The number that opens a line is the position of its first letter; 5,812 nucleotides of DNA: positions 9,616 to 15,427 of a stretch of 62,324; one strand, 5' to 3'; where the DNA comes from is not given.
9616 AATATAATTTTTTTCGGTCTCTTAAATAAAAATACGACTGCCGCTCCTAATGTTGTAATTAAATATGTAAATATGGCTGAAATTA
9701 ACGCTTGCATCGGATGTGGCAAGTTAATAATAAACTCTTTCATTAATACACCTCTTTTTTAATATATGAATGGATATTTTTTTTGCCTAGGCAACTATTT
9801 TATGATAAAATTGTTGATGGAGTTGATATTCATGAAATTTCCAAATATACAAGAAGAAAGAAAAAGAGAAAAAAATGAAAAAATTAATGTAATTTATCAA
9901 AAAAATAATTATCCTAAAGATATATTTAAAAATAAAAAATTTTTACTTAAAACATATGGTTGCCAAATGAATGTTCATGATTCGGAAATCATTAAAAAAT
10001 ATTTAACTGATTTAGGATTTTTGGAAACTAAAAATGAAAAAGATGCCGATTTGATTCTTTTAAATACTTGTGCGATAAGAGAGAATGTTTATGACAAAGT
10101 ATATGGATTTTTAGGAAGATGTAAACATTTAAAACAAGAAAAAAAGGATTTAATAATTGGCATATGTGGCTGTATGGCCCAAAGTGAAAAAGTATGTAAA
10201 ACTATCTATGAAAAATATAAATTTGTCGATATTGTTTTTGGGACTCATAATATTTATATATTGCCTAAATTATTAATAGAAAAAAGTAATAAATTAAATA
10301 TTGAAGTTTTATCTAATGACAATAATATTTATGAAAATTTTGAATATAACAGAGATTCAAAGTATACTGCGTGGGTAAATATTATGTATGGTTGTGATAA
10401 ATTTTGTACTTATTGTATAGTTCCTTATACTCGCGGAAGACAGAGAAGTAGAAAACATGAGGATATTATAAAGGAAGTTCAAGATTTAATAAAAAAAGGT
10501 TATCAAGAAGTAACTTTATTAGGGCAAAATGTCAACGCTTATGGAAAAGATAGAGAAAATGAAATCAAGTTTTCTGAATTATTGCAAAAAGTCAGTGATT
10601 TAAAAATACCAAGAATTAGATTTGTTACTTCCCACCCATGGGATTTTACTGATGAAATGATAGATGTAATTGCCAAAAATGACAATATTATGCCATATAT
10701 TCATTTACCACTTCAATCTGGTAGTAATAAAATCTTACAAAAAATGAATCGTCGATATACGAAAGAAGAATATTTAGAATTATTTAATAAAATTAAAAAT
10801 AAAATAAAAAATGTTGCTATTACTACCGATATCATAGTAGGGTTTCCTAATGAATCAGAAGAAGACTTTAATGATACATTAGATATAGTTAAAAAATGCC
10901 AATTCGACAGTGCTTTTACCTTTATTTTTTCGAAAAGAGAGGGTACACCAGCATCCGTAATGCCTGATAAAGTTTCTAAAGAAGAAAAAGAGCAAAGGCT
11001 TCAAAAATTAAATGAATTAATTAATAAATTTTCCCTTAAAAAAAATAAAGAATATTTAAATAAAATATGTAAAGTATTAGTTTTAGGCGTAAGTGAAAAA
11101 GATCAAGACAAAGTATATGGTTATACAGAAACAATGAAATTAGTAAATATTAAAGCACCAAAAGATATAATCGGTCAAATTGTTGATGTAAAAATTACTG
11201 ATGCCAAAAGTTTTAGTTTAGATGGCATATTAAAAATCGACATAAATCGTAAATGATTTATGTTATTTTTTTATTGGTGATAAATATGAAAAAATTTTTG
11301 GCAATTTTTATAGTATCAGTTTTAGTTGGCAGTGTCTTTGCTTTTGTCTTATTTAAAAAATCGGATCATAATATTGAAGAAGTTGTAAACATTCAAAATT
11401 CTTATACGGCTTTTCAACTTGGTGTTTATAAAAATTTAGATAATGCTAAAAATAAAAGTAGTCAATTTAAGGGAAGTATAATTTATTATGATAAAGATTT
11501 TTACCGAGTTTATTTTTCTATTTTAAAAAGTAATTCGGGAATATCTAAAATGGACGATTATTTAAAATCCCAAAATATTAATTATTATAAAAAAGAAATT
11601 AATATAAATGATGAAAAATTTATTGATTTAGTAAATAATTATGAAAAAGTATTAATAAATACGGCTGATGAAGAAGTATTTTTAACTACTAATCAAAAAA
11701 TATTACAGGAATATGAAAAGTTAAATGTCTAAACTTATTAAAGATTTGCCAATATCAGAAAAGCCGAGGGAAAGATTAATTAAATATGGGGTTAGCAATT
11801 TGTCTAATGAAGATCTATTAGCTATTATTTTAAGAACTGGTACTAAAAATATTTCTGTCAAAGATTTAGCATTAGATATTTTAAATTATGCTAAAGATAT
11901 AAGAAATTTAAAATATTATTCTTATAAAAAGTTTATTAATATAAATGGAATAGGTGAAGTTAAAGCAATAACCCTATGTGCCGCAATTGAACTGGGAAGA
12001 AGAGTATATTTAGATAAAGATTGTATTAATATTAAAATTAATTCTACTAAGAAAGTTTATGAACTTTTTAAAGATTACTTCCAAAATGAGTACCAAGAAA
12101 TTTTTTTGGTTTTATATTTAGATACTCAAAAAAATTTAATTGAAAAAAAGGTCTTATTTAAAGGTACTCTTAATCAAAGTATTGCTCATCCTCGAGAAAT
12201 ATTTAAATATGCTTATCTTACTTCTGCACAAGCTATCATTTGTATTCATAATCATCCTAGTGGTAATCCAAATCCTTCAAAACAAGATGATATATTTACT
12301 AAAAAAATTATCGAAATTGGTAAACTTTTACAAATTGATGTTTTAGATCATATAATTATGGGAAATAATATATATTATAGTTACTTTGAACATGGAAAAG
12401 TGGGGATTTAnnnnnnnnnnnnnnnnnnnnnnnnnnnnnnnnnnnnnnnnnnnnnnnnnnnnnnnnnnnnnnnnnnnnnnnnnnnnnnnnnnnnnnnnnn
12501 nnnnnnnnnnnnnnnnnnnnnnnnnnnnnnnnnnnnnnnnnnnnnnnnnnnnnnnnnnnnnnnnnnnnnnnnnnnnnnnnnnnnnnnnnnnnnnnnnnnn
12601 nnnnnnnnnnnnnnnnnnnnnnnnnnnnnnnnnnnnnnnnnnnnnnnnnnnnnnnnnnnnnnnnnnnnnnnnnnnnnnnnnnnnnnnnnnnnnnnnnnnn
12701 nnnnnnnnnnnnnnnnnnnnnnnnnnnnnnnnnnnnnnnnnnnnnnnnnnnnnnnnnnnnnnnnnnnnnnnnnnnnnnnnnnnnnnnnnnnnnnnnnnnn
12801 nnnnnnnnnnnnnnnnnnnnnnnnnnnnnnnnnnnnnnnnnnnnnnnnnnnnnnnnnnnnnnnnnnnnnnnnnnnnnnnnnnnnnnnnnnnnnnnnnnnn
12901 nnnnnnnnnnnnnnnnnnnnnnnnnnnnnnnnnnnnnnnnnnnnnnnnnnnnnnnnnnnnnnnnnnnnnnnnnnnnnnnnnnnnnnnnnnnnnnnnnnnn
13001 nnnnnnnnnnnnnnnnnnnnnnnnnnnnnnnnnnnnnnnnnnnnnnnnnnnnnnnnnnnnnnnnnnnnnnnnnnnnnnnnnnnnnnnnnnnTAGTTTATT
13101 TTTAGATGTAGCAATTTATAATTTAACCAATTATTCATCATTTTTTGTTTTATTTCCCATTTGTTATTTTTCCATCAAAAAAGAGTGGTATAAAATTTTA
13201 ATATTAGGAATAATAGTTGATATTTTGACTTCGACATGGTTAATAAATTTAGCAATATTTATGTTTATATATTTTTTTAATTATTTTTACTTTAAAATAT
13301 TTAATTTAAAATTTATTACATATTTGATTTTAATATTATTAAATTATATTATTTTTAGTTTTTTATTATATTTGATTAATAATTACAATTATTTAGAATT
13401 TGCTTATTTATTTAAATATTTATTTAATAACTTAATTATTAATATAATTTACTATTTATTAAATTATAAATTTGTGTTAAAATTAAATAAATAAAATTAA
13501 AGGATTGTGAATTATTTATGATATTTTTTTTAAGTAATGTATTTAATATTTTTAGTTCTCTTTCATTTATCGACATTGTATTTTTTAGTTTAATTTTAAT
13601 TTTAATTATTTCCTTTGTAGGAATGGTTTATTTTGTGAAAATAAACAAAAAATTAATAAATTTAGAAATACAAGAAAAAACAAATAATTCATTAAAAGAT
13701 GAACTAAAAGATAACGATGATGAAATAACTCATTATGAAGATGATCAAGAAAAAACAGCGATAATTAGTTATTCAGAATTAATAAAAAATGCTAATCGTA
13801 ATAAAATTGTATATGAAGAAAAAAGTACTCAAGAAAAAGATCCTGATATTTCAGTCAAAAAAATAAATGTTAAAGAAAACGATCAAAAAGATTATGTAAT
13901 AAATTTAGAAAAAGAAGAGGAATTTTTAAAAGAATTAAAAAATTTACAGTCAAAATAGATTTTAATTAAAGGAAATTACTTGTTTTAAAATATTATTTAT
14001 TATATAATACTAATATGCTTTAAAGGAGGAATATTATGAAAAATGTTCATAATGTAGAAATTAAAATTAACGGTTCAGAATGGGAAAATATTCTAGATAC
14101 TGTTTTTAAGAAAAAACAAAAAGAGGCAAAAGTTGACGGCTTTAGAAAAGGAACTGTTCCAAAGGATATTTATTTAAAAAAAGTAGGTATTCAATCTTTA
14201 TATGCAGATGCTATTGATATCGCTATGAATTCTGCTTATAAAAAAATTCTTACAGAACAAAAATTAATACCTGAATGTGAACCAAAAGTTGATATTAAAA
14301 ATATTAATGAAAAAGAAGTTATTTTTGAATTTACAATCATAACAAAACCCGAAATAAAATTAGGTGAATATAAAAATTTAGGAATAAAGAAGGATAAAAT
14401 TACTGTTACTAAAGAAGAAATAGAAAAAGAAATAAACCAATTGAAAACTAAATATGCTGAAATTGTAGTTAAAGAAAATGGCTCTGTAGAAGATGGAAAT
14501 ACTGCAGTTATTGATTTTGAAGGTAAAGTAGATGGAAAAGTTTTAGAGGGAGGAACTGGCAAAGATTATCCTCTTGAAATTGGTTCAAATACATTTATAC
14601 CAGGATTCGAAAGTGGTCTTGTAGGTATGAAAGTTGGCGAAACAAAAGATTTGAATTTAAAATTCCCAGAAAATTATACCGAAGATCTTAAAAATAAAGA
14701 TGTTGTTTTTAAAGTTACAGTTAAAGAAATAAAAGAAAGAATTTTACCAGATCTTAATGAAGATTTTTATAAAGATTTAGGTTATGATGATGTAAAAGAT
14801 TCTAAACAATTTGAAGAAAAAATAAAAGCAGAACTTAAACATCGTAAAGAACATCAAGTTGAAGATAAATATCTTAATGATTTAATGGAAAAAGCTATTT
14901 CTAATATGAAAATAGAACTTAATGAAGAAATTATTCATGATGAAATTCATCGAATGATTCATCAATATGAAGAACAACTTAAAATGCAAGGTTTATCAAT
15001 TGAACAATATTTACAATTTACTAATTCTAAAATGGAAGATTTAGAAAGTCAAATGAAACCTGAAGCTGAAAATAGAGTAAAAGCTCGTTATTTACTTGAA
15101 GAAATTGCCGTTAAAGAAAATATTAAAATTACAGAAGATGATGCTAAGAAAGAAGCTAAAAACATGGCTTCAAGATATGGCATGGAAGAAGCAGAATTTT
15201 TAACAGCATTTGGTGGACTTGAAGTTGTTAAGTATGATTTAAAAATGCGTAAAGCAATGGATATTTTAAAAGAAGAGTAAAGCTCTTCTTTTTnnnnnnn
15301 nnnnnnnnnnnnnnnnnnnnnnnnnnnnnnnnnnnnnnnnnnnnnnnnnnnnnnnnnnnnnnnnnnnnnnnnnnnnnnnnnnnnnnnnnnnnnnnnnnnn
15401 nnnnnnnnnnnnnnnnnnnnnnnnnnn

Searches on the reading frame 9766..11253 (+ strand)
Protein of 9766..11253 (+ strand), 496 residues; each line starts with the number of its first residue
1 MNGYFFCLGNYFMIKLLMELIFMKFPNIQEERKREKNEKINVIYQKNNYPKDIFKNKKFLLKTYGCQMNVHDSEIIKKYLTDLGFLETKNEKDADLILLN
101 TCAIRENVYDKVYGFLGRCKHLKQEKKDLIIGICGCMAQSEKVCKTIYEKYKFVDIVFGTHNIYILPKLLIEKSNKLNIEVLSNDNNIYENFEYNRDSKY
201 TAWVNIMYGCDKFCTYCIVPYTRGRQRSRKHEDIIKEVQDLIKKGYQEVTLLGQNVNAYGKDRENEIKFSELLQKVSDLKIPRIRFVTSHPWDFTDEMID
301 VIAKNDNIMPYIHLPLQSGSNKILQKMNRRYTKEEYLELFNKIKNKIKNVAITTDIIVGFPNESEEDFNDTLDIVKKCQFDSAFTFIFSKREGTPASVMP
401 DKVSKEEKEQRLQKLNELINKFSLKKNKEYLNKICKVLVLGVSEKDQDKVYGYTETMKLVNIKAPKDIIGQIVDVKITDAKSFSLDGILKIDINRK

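Call 56: search_protein_families(library=pfam, proteins=[window:9766-11253:+], max_evalue=0.00001)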
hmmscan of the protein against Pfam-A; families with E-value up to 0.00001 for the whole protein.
window:9766-11253:+ (496 aa): 3 families
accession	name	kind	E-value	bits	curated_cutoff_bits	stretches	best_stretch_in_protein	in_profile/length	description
PF04055.27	Radical_SAM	-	2.4e-31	109.6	29.5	1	204-373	1-164/166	Radical SAM superfamily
PF00919.26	UPF0004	-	4e-26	91.3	27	1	58-159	1-98/98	Uncharacterized protein family UPF0004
PF01938.26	TRAM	-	4.9e-12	46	21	1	429-489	2-60/61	TRAM domain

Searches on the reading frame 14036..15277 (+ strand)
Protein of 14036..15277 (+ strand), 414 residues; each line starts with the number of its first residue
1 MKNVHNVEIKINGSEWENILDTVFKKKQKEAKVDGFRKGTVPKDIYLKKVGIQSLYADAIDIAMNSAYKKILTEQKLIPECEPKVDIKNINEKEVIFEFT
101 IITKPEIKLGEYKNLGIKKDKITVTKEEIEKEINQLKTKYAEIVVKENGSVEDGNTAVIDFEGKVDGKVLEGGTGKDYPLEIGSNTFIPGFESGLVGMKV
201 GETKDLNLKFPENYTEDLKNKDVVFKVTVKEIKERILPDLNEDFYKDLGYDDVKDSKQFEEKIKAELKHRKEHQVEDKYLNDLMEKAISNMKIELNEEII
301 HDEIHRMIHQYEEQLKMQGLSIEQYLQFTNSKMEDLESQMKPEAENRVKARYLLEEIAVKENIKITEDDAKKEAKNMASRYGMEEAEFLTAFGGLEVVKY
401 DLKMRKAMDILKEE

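Call 56: search_protein_families(library=pfam, proteins=[window:14036-15277:+], max_evalue=0.00001)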
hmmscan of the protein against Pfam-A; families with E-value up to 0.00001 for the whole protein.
window:14036-15277:+ (414 aa): 3 families
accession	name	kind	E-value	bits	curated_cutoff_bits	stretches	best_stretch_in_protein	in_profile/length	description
PF05698.19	Trigger_C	-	5.5e-34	118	22.7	1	258-413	4-162/162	Bacterial trigger factor protein (TF) C-terminus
PF05697.18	Trigger_N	-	2.2e-31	109.5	22.2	1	3-136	11-144/144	Bacterial trigger factor protein (TF)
PF00254.34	FKBP_C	-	4.9e-16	59.3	21.1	1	151-229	5-93/94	FKBP-type peptidyl-prolyl cis-trans isomerase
